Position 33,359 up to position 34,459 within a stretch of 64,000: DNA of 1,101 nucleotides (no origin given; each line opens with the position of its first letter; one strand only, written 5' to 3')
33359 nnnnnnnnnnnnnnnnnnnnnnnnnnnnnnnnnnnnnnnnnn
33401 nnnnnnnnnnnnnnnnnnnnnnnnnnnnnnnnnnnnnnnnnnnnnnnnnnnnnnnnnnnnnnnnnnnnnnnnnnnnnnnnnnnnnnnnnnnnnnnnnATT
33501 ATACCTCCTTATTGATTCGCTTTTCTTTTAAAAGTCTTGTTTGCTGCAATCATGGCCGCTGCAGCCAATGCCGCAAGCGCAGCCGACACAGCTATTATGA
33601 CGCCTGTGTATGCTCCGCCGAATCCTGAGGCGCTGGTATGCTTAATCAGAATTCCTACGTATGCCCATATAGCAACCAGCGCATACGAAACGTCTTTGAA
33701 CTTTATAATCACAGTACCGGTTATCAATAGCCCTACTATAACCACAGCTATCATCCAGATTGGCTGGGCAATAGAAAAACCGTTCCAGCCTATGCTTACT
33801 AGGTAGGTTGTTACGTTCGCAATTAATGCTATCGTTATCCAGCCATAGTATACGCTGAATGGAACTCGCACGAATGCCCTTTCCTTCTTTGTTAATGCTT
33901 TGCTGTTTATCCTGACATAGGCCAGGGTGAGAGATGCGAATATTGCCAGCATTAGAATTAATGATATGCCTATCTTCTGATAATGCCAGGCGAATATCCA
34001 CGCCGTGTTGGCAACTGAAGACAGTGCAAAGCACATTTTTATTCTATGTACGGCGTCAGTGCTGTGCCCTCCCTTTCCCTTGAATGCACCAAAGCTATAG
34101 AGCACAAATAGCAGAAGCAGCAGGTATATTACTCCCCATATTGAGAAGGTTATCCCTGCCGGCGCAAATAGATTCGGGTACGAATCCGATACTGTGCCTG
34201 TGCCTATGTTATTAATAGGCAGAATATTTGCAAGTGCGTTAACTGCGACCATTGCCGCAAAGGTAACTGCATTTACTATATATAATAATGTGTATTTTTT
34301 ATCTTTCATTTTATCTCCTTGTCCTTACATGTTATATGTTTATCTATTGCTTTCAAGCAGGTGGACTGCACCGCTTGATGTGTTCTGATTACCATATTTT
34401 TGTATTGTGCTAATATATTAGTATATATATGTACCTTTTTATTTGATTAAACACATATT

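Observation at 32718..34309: Heliorhodopsin in a two-gene operon with a TspO-like membrane protein, in an apparently anaerobic Firmicute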

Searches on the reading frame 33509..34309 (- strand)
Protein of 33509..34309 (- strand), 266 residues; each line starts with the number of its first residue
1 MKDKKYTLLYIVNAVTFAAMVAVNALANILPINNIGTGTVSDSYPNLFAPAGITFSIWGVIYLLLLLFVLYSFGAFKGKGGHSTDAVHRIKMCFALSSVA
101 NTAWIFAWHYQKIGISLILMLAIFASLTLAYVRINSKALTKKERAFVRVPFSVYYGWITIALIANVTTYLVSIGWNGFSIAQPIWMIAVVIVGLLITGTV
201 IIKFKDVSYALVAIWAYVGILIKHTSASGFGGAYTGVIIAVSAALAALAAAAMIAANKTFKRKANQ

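Call 3: search_protein_families(library=pfam, proteins=[window:33509-34309:-], max_evalue=1)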
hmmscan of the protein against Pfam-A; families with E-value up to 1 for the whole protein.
window:33509-34309:- (266 aa): 0 families

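Call 4: search_protein_families(library=ncbifam, proteins=[window:33509-34309:-], max_evalue=1)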
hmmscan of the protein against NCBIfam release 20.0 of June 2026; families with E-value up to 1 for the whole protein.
window:33509-34309:- (266 aa): 0 families

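Call 6: search_solved_structures(query=window:33509-34309:-, max_evalue=10, show_alignments=2)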
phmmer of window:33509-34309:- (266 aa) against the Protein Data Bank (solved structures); distinct sequences matched with E-value up to 10: 0.
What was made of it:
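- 33509..34309 (-): Gene for a 266-aa, 8-helix membrane protein. It belongs to a large family distantly related to TspO/MBR, with five TspO-like helices plus three extra C-terminal helices. The window protein itself has no direct hit (calls 3, 4, 6).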

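Call 7: find_homologous_proteins(query=window:33509-34309:-, max_evalue=0.001)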
Query window:33509-34309:- (266 aa): 4029 proteins with E <= 0.001 among 8000 candidates; the best 120 are listed.
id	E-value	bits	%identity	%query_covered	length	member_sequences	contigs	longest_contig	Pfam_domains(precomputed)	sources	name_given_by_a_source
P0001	1.1e-161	554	100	100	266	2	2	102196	-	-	-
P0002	3.7e-139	480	89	89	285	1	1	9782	-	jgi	-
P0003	7.6e-138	476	87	99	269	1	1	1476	-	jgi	-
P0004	7.3e-112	391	73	90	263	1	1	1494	-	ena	-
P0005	2.4e-104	366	66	99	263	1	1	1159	-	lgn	-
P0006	8.6e-104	364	69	94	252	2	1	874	-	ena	-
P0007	2.5e-103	363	67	99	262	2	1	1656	-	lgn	-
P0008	3.4e-102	359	64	99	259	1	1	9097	PF03073.21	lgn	-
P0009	1.5e-101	357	66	98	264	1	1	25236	-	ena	-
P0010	1.0e-99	351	62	99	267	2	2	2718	-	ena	-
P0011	5.1e-97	342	64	98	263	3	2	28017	-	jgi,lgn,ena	-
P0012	6.9e-97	342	65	95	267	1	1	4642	-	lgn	-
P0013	1.1e-96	341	63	100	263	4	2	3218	-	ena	-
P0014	1.3e-96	341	60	98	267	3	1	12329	-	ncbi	-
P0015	8.0e-94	332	60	99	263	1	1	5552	-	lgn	-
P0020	9.3e-85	302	55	99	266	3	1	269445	-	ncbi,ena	-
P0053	7.4e-79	283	53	95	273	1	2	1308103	-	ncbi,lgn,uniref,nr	ncbi:tryptophan-rich sensory protein [Trichococcus collinsii]|uniref:Lantibiotic ABC transporter per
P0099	3.1e-77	277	54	91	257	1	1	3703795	-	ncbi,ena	-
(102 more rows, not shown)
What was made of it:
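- Tried and rejected: The UniRef name 'lantibiotic ABC transporter permease' carried by some family members (call 7) was disregarded.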

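Call 21: find_encoding_contigs(protein=P0001, flank=3000, max_places=4)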
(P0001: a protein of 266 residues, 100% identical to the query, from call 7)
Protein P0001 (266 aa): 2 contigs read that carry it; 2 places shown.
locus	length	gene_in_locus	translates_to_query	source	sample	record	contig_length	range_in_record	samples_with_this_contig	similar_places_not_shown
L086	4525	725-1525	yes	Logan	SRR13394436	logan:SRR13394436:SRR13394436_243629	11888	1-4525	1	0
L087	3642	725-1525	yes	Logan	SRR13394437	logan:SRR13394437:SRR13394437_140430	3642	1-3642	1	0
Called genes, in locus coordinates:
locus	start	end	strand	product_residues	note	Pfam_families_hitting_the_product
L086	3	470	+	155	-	?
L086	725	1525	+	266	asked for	-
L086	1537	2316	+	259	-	PF18761:Heliorhodopsin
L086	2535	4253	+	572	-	PF00672:HAMP (weak), PF06580:His_kinase, PF02518:HATPase_c (weak)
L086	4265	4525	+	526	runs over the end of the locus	PF00072:Response_reg, PF12833:HTH_18, PF00165:HTH_AraC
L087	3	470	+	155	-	?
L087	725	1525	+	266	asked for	-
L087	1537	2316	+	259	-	PF18761:Heliorhodopsin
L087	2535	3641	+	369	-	?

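Call 22: find_encoding_contigs(protein=P0002, flank=6000, max_places=4)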
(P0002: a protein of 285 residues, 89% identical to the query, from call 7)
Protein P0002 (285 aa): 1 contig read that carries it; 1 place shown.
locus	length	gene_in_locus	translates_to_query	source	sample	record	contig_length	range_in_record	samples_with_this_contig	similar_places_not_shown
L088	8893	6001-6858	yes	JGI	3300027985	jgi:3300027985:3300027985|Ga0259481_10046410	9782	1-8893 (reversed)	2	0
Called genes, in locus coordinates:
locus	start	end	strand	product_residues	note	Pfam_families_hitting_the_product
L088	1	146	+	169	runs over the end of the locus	-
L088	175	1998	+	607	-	-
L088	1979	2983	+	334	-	-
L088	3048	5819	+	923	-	-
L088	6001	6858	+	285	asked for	-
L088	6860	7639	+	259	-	PF18761:Heliorhodopsin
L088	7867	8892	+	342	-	?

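Call 24: search_protein_families(library=pfam, alignment_id=A2, max_evalue=10)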
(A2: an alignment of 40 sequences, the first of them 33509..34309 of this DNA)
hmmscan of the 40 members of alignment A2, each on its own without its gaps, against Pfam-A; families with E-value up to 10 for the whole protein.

A. member 1, window:33509-34309:- (266 aa): 2 families
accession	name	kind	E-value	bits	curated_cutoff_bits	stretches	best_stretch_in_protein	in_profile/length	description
PF04834.18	Adeno_E3_14_5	-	5.2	8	28.7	1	89-141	9-61/100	Early E3 14.5 kDa protein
PF11992.13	TgpA_N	-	6.2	6.1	30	1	57-129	17-91/333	TgpA N-terminal domain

B. families by the number of members that match (of 40 scanned): 34 families (the first 25 are shown)
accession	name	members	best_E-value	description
PF07226.16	DUF1422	7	0.015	Protein of unknown function (DUF1422)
PF11446.13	DUF2897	6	5.8e-05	Protein of unknown function (DUF2897)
PF06417.17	EMC4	4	0.026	ER membrane protein complex subunit 4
PF03597.20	FixS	3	0.32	Cytochrome oxidase maturation protein cbb3-type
PF05568.16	ASFV_J13L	3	0.34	African swine fever virus J13L protein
PF02439.20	Adeno_E3_CR2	2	0.0019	Adenovirus E3 region protein CR2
PF11992.13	TgpA_N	2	0.014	TgpA N-terminal domain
PF03268.19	DUF267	2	0.047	Caenorhabditis protein of unknown function, DUF267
PF09527.15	ATPase_gene1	2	0.23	Putative F0F1-ATPase subunit Ca2+/Mg2+ transporter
PF11087.14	PRD1_DD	2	0.3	PRD1 phage membrane DNA delivery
PF11857.13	DUF3377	2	0.33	Domain of unknown function (DUF3377)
PF19779.4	DUF6264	2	0.4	Family of unknown function (DUF6264)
PF18179.6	SUa-2TM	2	0.6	SMODS- and Ubiquitin system-associated 2TM effector domain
PF04834.18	Adeno_E3_14_5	2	1.3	Early E3 14.5 kDa protein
PF20177.3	DUF6542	2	1.6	Domain of unknown function (DUF6542)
PF03073.20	TspO_MBR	1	8.5e-06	TspO/MBR family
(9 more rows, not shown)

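Call 25: search_solved_structures(query=A2, max_evalue=10, show_alignments=3)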
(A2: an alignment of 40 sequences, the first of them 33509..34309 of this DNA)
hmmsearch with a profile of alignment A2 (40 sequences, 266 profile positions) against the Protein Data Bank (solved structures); distinct sequences matched with E-value up to 10: 0.

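Call 27: find_related_loci(query=A2, collection=metagenome_contigs, flank=5000)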
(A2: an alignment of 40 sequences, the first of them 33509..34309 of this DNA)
Query A2 (266 aa) in metagenome_contigs; peptide patterns used: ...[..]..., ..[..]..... (x = any residue, [..] = any of these).
600 stretches matched a pattern (row limit reached: there are more); 537 encode a relative of the query (tblastn E <= 1e-3); the best 80 are kept; 80 distinct loci.
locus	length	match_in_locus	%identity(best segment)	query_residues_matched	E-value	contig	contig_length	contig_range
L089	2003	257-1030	55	2-261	5e-89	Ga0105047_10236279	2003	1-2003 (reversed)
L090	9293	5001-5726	57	1-242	3e-82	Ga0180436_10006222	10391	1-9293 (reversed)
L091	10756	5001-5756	55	14-266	5e-81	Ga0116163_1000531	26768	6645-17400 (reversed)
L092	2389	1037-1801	50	11-266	8e-80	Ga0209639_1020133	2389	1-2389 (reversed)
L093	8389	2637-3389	52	14-265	9e-78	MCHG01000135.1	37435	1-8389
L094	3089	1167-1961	47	2-265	3e-78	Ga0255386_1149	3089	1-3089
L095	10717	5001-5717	51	9-246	2e-77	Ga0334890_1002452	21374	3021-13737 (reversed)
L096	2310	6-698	55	9-240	2e-79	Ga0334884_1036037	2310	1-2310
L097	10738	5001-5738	57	7-251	5e-77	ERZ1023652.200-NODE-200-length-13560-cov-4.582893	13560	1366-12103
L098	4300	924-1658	52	14-258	3e-77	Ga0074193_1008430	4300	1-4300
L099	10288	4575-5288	50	16-253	2e-76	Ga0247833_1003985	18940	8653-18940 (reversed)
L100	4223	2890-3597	53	2-237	2e-76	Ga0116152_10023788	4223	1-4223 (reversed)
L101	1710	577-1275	52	14-246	1e-79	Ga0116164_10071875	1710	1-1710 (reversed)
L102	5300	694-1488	51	2-264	5e-76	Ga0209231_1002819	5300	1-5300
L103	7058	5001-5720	52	1-240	3e-78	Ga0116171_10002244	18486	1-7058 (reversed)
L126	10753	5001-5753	47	15-261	7e-72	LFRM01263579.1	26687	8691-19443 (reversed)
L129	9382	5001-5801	50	1-266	8e-83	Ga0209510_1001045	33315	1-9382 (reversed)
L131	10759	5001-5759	50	4-250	2e-71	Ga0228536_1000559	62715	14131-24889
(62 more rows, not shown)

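Call 32: predict_structure(alignment_id=A2)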
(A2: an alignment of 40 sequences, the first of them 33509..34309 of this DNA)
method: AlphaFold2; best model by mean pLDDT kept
length: 266 residues; sequences in the alignment: 40
mean_pLDDT: 90.1   pTM: 0.89
mean pLDDT of the five models: 90.1, 89.3, 89.2, 88.9, 88.2
residues with pLDDT >= 90: 185; 70-90: 66; 50-70: 14; < 50: 1
segments of 3 or more residues with pLDDT < 50: none
pLDDT, mean of each block of 10 residues (from residue 1): 76 97 87 71 78 88 96 83 85 97 94 95 98 94 94 97 92 75 90 96 96 96 92 94 98 94 75
secondary structure, 60 per line:
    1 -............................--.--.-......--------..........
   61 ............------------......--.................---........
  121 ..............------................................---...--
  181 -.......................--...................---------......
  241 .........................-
elements in order: H2-29 H37-42 H51-72 H85-90 H93-109 H113-134 H141-172 H182-204 H207-225 H235-265
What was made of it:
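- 33509..34309 (-): AlphaFold2 model has pLDDT 90.1 and eight long helices (call 32).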

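Call 38: fold_search(model_id=the predicted structure, library=pdb)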
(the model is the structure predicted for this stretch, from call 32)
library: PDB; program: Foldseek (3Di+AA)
matches with E <= 10: 190; with E <= 0.001: 0
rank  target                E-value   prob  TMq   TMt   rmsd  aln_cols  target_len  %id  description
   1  8t1v                  6.5e-01  0.20  0.22  0.18  23.8       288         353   14  Crystal structure of orphan G protein-coupled receptor 6 with bound inverse agonist 3h (released 2024-12-04)
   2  7zn0_B                7.4e-01  0.44  0.31  0.34  10.1       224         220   13  Crystal structure of the light-driven inward proton pump xenorhodopsin BcXeR in the M state at pH 8.2 in the presence  (released 2023-05-10)
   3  6dj4                  1.1e+00  0.38  0.32  0.18  12.1       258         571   10  Crystal Structure of Bacillus thuringiensis Cry1A.105 Tryptic Core (released 2018-09-12)
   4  7zn3_B                1.3e+00  0.30  0.30  0.34  10.4       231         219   13  Crystal structure of the light-driven inward proton pump xenorhodopsin BcXeR in the L state at pH 8.2 in the presence  (released 2023-05-10)
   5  7v6p                  1.4e+00  0.33  0.30  0.34  11.1       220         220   10  Crystal structure of human sNASP TPR domain (released 2021-12-29)
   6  7v1k                  1.5e+00  0.41  0.28  0.32   8.2       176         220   11  Apo structure of sNASP core (released 2022-04-20)
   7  7v1l_B                1.6e+00  0.21  0.25  0.29  11.5       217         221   10  Structure of sNASP core in complex with H3 alpha3 helix peptide (released 2022-04-20)
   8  8xma_A                1.8e+00  0.08  0.17  0.16  13.7       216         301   14  Cryo-EM structure of human ZnT1 WT, in the presence of zinc, determined in an outward-facing conformation (released 2024-10-30)
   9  5a7d_N                2.0e+00  0.10  0.20  0.19  16.6       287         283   11  Tetrameric assembly of LGN with Inscuteable (released 2016-08-03)
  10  9cm3_R                2.0e+00  0.08  0.18  0.19  19.6       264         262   15  Cryo-EM structure of Gq-coupled FFA2 in complex with TUG-1375 and compound 187 (released 2025-06-25)
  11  8ffv_D                2.2e+00  0.33  0.26  0.18  16.4       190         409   11  Cryo-EM structure of the GR-Hsp90-FKBP52 complex (released 2023-11-01)
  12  5k7v_A                2.2e+00  0.21  0.32  0.30  12.4       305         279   11  Computational Design of Self-Assembling Cyclic Protein Homooligomers (released 2017-04-12)
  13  8tf5                  2.4e+00  0.08  0.22  0.17  24.4       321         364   12  Crystal structure of orphan G protein-coupled receptor 6, pseudoapo form (released 2024-12-04)
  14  8j7y_A                2.5e+00  0.13  0.21  0.20  11.4       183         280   11  Cryo-EM structure of hZnT7DeltaHis-loop-Fab complex in zinc-bound state, determined in outward-facing conformation (released 2023-09-20)
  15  6hc2_S                2.6e+00  0.06  0.17  0.13  13.8       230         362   12  Crystal structure of NuMA/LGN hetero-hexamers (released 2019-05-29)
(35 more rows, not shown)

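Call 49: search_protein_representatives(alignment_id=A2)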
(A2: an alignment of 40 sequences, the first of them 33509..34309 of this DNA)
Query: 40 sequences, 266 profile positions. Proteins with E-value up to 0.001 (for the whole library): 5779; up to 1e-10: 3529; up to 1e-30: 1294. The best 150 are listed.
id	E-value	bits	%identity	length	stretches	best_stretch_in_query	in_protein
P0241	2.1e-113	394.4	-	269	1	1-262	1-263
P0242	4.6e-110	383.4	-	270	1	9-263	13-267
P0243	5.8e-110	383.1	-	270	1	1-262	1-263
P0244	5.6e-109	379.9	-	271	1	2-264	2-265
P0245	1.0e-106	372.4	-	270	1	5-262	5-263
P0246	1.5e-104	365.4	-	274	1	3-258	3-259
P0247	7.5e-103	359.8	-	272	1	4-264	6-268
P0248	1.1e-99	349.4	-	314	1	11-260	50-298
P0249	6.3e-99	346.9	-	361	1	3-263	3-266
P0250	1.1e-97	342.9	-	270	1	5-264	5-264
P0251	1.3e-96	339.4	-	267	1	4-263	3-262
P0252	2.5e-95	335.1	-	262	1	6-262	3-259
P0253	6.7e-94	330.4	-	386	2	83-262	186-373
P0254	3.4e-93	328.1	-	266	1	4-264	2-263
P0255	3.9e-93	327.9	-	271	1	5-258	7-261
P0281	2.1e-78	279.6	-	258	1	6-261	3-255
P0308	2.6e-74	266.2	-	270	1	3-264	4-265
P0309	3.1e-74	265.9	-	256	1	12-260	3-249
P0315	2.2e-73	263.2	-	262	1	2-259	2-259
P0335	2.5e-71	256.4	-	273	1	9-263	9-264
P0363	3.1e-69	249.6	-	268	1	13-259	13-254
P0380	1.0e-67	244.6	-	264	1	10-264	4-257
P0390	4.1e-67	242.6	-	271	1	8-256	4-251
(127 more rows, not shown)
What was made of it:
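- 33509..34309 (-): The family has 5,779 representatives at E<=1e-3 (call 49).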

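Call 53: search_protein_families(library=pfam, alignment_id=A4, max_evalue=0.01)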
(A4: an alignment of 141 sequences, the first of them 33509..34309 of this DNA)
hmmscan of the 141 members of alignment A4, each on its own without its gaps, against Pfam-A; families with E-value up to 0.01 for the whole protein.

A. member 1, window:33509-34309:- (266 aa): 0 families

B. families by the number of members that match (of 141 scanned): 13 families
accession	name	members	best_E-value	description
PF03073.20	TspO_MBR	14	4.4e-10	TspO/MBR family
PF02009.21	RIFIN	1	5.3e-05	Rifin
PF11255.13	DUF3054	1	0.00024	Protein of unknown function (DUF3054)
PF07758.16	DUF1614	1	0.0018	Protein of unknown function (DUF1614)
PF15817.10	TMEM40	1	0.0032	Transmembrane protein 40 family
PF11446.13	DUF2897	1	0.0038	Protein of unknown function (DUF2897)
PF03608.18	EII-GUT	1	0.0041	PTS system enzyme II sorbitol-specific factor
PF15125.11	TMEM238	1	0.0049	TMEM238 protein family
PF17870.6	Insulin_TMD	1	0.0056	Insulin receptor trans-membrane segment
PF15071.11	TMEM220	1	0.0061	Transmembrane family 220, helix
PF04713.17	Pox_I5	1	0.0079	Poxvirus protein I5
PF19779.4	DUF6264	1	0.008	Family of unknown function (DUF6264)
PF07226.16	DUF1422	1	0.0091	Protein of unknown function (DUF1422)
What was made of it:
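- On TspO/MBR (Pfam PF03073): 14 of 141 diverse members hit PF03073, the only family hit by more than one member (call 53).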

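Call 55: search_solved_structures(query=A4, max_evalue=10, show_alignments=3)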
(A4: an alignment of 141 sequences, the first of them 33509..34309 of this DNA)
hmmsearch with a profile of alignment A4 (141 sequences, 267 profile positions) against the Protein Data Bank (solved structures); distinct sequences matched with E-value up to 10: 0.
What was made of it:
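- On TspO/MBR (Pfam PF03073): phmmer, and hmmsearch with the A2 and A4 profiles, find no PDB chain at E<=10 (calls 6, 25, 55).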

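Call 57: search_protein_families(library=pfam, proteins=[P0335, P0309, P0308, P0281, P0390, P0363, P0315, P0252, P0008, P0380], max_evalue=0.1)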
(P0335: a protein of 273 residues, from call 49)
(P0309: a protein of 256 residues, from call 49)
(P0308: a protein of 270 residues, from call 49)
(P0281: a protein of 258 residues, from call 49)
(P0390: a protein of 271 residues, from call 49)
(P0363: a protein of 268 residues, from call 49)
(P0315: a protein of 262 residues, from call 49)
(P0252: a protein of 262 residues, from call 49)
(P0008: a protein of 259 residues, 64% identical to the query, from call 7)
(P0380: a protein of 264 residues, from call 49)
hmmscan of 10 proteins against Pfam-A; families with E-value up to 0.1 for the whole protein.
P0335 (273 aa): 0 families

P0309 (256 aa): 0 families

P0308 (270 aa): 1 family
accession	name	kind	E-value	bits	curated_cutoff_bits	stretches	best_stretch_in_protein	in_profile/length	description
PF07226.16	DUF1422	-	0.0091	16.5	23.2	1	49-138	26-111/114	Protein of unknown function (DUF1422)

P0281 (258 aa): 1 family
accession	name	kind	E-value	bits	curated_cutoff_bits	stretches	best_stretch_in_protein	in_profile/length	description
PF03073.20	TspO_MBR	-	1.6e-09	38.1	24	1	18-161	5-142/145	TspO/MBR family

P0390 (271 aa): 0 families

P0363 (268 aa): 2 families
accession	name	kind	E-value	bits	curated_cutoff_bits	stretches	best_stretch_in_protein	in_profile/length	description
PF03073.20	TspO_MBR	-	4.4e-10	39.9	24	1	34-166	12-145/145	TspO/MBR family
PF07850.20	Renin_r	-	0.041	14.3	27.8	1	228-256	30-58/79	Renin receptor-like transmembrane spanning segment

P0315 (262 aa): 0 families

P0252 (262 aa): 0 families

P0008 (259 aa): 2 families
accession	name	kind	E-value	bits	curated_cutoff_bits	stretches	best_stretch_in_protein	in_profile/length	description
PF03073.20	TspO_MBR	-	8.5e-06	26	24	1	45-164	30-143/145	TspO/MBR family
PF07226.16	DUF1422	-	0.015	15.7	23.2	1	49-131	28-110/114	Protein of unknown function (DUF1422)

P0380 (264 aa): 0 families
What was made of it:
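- On TspO/MBR (Pfam PF03073): P0008, which is 64% identical to the window protein and lies next to a heliorhodopsin, scores 26.0 bits against a cut-off of 24 (call 57).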

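Call 62: search_protein_families(library=pfam, proteins=[L131:5869-6420:-, L131:6381-7490:-, L131:7496-9067:-, L126:9634-10407:+, L129:3732-4985:+, L126:7412-7813:+], max_evalue=0.001)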
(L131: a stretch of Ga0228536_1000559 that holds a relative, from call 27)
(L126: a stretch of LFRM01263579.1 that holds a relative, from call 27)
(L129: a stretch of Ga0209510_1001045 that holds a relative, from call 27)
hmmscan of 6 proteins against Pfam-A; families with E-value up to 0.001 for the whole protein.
L131:5869-6420:- (183 aa): 1 family
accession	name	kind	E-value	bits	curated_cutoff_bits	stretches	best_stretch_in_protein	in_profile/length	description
PF18927.5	CrtO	-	2.4e-33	115.5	27.3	1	56-171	4-123/123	Glycosyl-4,4'-diaponeurosporenoate acyltransferase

L131:6381-7490:- (369 aa): 5 families
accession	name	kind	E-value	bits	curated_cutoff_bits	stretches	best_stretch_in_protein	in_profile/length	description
PF00535.33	Glycos_transf_2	-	2e-18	67.3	23.3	1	41-157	1-118/168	Glycosyl transferase family 2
PF13506.12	Glyco_transf_21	-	8.8e-10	38.8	21.7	1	97-230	10-144/174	Glycosyl transferase family 21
PF07690.21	MFS_1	-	0.00013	21.5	33.4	1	266-352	207-296/347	Major Facilitator Superfamily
PF13641.12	Glyco_tranf_2_3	-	0.00017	22.1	27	1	38-133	1-102/230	Glycosyltransferase like family 2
PF13632.12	Glyco_trans_2_3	-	0.0005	20.4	27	1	121-310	2-194/198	Glycosyl transferase family group 2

L131:7496-9067:- (523 aa): 11 families
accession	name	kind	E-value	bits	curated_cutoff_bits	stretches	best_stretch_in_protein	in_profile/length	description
PF01593.30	Amino_oxidase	-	1.1e-17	64.9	19.8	1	14-517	1-442/443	Flavin containing amine oxidoreductase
PF13450.12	NAD_binding_8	-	1.4e-13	51.3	21.9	1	9-64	1-56/68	NAD(P)-binding Rossmann-like domain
PF01266.30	DAO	-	2.5e-13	50.7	27.9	1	6-69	1-49/353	FAD dependent oxidoreductase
PF12831.13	FAD_oxidored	-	1.3e-10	41.6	27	1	6-73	1-68/416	FAD dependent oxidoreductase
PF00890.30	FAD_binding_2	-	1.9e-08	34.3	20.4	1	6-52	1-45/414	FAD binding domain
PF03486.20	HI0933_like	-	1.1e-07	32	50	1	6-40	2-36/244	HI0933-like protein Rossmann domain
PF07992.20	Pyr_redox_2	-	2e-06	27.9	26.1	0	5-37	1-33/291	Pyridine nucleotide-disulphide oxidoreductase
PF01494.25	FAD_binding_3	-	2.4e-05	24.2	22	1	5-38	2-35/349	FAD binding domain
PF01134.28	GIDA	-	0.0001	22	22.1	1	6-42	1-38/391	Glucose inhibited division protein A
PF00996.24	GDI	-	0.00025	20.2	23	0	1-42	1-42/436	GDP dissociation inhibitor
PF01946.23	Thi4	-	0.00073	19.3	26.2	0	5-81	18-88/235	Thi4 family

L126:9634-10407:+ (257 aa): 4 families
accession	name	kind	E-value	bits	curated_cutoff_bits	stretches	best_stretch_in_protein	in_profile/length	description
PF06966.17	DUF1295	-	6.2e-73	245.6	20.4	1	20-247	2-235/235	Protein of unknown function (DUF1295)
PF04191.18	PEMT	-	2e-06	28.6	25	1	139-235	4-103/105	Phospholipid methyltransferase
PF02544.21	Steroid_dh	-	2e-06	28.3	22.6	1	137-201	41-104/150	3-oxo-5-alpha-steroid 4-dehydrogenase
PF04140.19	ICMT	-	0.00049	20.9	24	0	168-198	30-58/95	Isoprenylcysteine carboxyl methyltransferase (ICMT) family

L129:3732-4985:+ (417 aa): 2 families
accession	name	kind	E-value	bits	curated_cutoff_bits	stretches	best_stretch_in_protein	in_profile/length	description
PF03851.20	UvdE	-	4e-61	207.1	24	1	4-265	2-274/275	UV-endonuclease UvdE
PF08349.16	DUF1722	-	1.1e-20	74.4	22.5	1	307-416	1-114/117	Protein of unknown function (DUF1722)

L126:7412-7813:+ (133 aa): 1 family
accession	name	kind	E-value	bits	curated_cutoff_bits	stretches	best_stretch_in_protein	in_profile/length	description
PF09945.14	DUF2177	-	2.3e-39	134.7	26.9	1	5-125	3-123/124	Predicted membrane protein (DUF2177)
